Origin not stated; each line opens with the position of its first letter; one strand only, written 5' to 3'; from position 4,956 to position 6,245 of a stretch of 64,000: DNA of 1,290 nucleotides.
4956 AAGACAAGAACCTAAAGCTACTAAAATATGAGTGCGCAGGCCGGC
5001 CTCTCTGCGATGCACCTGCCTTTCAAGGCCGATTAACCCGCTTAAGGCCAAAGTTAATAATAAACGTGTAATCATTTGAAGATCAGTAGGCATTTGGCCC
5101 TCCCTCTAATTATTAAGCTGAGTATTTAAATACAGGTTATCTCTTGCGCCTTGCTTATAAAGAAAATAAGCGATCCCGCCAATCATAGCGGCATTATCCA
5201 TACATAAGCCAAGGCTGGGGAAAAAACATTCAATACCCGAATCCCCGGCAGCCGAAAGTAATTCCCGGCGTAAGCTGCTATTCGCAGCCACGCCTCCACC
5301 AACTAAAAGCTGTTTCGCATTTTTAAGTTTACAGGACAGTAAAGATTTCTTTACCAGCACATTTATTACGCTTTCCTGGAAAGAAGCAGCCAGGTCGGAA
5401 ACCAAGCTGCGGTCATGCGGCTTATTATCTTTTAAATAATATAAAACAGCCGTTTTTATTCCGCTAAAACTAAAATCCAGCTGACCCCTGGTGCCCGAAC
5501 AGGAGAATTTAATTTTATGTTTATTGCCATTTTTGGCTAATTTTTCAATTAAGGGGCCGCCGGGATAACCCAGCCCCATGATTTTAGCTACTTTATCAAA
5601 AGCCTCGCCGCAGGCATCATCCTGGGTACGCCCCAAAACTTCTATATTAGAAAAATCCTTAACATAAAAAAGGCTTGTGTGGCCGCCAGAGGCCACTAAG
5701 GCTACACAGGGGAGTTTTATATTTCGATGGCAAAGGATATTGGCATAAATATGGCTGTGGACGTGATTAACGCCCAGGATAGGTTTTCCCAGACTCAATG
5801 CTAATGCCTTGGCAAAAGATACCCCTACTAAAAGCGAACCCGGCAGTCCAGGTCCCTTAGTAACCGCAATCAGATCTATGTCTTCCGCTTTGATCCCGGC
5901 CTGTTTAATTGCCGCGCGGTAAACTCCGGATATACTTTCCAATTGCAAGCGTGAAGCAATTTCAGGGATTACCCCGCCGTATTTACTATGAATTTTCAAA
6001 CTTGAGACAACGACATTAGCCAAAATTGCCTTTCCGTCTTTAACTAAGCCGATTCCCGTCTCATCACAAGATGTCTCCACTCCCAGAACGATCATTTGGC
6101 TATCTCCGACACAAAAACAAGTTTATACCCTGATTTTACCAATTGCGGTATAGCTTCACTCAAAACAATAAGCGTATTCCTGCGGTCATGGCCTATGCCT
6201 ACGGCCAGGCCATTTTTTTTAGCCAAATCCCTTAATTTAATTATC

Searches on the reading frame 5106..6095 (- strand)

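Call 89: search_protein_families(library=pfam, proteins=[window:5106-6095:-], max_evalue=0.00001)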
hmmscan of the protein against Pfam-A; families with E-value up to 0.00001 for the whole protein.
window:5106-6095:- (329 aa): 2 families
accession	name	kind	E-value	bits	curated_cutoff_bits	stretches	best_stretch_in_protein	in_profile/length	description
PF00814.31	TsaD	-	7.7e-89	298.3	24.8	1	24-306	2-263/264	tRNA N6-adenosine threonylcarbamoyltransferase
PF22521.2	HypF_C_2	-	5.1e-06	26.9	27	1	162-297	96-231/241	Carbamoyltransferase, Kae1-like Domain, second subdomain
